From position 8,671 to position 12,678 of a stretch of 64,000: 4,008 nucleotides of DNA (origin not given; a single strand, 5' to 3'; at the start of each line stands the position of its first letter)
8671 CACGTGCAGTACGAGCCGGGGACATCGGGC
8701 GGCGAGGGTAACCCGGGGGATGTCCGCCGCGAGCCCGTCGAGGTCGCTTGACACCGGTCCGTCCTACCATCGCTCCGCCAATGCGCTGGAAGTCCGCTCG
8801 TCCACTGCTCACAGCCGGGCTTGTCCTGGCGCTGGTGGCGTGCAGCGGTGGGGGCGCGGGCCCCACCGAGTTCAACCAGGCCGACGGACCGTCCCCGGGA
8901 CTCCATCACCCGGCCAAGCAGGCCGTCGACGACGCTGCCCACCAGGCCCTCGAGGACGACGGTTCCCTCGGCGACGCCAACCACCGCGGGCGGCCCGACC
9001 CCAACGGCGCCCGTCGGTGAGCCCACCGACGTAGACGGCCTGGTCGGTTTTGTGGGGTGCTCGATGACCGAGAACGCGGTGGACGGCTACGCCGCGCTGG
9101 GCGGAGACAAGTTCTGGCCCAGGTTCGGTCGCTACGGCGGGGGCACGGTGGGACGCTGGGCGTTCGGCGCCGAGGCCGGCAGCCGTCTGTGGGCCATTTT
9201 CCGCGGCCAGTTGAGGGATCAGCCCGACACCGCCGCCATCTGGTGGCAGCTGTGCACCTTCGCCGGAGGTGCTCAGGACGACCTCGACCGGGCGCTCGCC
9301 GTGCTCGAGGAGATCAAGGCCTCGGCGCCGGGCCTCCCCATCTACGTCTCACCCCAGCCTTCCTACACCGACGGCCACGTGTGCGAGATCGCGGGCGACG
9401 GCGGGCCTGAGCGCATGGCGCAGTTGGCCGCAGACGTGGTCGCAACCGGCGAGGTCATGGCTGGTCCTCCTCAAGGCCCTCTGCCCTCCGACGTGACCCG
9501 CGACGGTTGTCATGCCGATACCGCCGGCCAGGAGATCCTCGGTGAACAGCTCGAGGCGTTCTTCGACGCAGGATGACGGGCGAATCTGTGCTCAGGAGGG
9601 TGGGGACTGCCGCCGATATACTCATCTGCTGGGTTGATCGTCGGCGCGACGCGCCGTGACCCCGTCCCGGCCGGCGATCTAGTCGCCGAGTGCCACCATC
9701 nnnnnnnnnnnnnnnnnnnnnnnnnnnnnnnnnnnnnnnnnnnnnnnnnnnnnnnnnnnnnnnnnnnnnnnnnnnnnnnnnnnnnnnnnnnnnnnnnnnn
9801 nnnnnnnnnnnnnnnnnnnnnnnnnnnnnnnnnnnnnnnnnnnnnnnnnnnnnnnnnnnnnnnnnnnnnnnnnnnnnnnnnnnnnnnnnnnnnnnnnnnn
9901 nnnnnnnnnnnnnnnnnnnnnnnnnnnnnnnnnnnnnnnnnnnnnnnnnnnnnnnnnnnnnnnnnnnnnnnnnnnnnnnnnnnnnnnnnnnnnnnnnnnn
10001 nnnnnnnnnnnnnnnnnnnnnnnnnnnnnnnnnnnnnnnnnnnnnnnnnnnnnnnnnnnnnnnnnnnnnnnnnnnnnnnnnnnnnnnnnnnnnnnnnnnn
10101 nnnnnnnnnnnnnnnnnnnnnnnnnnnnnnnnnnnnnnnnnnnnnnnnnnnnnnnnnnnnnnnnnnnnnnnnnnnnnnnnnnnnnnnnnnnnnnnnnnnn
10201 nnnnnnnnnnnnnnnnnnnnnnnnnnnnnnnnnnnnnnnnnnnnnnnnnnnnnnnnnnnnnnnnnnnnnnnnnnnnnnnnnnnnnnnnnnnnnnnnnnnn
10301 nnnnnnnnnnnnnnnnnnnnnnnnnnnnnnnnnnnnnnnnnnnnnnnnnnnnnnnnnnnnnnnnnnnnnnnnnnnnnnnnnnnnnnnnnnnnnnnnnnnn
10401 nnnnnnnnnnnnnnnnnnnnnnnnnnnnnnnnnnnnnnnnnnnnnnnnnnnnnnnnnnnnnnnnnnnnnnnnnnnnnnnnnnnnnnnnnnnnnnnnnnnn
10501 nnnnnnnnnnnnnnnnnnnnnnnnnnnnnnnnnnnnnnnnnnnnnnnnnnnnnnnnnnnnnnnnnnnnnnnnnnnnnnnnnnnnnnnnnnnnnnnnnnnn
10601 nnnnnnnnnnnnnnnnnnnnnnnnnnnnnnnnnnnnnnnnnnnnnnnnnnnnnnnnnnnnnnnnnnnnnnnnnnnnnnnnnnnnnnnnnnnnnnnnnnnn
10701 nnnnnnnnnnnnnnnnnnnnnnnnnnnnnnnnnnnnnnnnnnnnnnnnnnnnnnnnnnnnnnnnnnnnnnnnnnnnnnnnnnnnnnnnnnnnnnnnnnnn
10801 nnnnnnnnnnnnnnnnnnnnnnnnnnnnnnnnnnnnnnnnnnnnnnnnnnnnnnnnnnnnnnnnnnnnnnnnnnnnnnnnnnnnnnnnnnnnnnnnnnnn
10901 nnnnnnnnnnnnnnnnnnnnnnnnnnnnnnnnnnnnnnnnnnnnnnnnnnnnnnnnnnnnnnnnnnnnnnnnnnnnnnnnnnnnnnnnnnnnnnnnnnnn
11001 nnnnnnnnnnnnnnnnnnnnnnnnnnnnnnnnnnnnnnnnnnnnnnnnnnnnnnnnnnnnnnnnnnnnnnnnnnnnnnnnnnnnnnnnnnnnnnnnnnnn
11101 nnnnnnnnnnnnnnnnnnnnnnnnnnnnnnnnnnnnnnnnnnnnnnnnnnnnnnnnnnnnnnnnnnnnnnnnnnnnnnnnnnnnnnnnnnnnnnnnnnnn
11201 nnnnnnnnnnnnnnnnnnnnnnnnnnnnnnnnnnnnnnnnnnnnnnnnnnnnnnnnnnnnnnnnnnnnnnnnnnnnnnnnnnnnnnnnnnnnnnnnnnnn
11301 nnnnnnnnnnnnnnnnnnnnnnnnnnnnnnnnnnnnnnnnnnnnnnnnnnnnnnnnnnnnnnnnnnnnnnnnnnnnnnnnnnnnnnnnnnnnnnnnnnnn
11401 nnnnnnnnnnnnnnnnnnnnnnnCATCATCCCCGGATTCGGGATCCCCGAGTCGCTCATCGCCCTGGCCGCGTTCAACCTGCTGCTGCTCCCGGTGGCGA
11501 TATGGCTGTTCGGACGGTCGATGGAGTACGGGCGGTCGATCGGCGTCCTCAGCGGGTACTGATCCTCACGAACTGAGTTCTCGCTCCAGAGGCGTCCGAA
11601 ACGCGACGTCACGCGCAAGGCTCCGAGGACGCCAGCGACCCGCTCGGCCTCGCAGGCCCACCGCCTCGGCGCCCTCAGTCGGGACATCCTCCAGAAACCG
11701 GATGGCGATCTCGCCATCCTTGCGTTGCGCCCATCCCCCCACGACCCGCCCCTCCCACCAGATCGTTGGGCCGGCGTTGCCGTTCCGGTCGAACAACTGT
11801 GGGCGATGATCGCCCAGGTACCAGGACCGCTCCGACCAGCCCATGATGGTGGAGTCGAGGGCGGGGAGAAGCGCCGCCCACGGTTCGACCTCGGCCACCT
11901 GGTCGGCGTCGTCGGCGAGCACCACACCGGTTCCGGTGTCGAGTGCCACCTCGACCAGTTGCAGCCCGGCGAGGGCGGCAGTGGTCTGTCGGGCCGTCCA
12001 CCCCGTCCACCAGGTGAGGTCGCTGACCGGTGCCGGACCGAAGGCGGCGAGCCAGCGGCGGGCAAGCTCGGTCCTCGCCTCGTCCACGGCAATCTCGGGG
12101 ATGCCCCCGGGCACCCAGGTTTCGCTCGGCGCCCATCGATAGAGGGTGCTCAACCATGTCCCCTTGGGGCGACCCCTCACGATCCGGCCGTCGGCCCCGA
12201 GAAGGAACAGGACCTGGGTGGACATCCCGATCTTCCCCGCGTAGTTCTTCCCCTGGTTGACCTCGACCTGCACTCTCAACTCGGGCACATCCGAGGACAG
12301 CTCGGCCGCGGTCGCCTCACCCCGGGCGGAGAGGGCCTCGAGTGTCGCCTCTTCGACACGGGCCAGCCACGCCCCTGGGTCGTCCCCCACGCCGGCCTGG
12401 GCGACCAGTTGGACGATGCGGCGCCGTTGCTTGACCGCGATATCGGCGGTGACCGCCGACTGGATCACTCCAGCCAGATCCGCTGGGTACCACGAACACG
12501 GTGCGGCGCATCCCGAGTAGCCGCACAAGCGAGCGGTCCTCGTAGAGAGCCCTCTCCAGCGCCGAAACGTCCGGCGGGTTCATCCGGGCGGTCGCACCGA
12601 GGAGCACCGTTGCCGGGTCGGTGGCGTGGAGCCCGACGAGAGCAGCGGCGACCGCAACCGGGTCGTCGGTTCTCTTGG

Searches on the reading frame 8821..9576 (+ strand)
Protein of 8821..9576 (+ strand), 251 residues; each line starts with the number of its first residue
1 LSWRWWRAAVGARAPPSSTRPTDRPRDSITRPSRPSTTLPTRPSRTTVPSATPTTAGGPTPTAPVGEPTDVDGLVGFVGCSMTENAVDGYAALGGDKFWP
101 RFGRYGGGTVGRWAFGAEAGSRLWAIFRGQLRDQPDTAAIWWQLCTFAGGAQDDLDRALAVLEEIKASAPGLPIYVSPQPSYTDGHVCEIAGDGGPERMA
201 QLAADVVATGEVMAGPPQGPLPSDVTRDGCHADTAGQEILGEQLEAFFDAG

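Call 19: search_protein_families(library=pfam, proteins=[window:8821-9576:+], max_evalue=0.01)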
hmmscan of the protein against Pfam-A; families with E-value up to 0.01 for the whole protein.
window:8821-9576:+ (251 aa): 0 families

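Call 68: search_protein_families(library=ncbifam, proteins=[window:8821-9576:+], max_evalue=0.0001)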
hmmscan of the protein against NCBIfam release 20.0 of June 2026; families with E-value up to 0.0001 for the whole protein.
window:8821-9576:+ (251 aa): 0 families
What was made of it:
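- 8821..9576 (+): p251: protein of no known family with the motifs '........' and 'DGCHAD'. Possible accessory, since it recurs beside the modules elsewhere. No Pfam or NCBIfam hit (calls 19, 68).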

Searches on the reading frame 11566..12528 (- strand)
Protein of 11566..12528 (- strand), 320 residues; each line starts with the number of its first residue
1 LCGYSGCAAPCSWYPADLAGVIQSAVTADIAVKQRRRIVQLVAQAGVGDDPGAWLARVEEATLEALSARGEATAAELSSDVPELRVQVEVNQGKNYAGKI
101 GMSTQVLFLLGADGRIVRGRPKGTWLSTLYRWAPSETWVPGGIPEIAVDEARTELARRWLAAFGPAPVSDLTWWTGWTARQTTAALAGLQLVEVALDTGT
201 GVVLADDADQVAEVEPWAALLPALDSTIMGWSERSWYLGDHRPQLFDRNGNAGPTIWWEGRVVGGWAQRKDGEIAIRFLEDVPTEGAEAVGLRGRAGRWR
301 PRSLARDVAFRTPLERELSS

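Call 5: search_protein_families(library=ncbifam, proteins=[window:11566-12528:-], max_evalue=1)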
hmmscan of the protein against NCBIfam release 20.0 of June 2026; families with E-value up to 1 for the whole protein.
window:11566-12528:- (320 aa): 0 families

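Call 6: search_protein_families(library=pfam, proteins=[window:11566-12528:-], max_evalue=1)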
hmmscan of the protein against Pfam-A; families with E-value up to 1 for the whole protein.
window:11566-12528:- (320 aa): 2 families
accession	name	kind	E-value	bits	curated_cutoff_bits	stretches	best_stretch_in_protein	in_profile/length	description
PF06224.18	AlkZ-like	-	1.8e-47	163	25.9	1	14-281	53-307/329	DNA glycosylase AlkZ-like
PF17782.7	DprA_WH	-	0.11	13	22.9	1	150-191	8-51/61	DprA winged helix domain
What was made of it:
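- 11566..12745 (-): AlkZ-like gene directly downstream of hyd1C, with a start that overlaps or abuts the hyd1C stop. It is frameshifted near 12,52x in this window. Co-transcribed only in this lineage, so its membership in the system is doubtful. Pfam AlkZ-like 163 bits (call 6).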
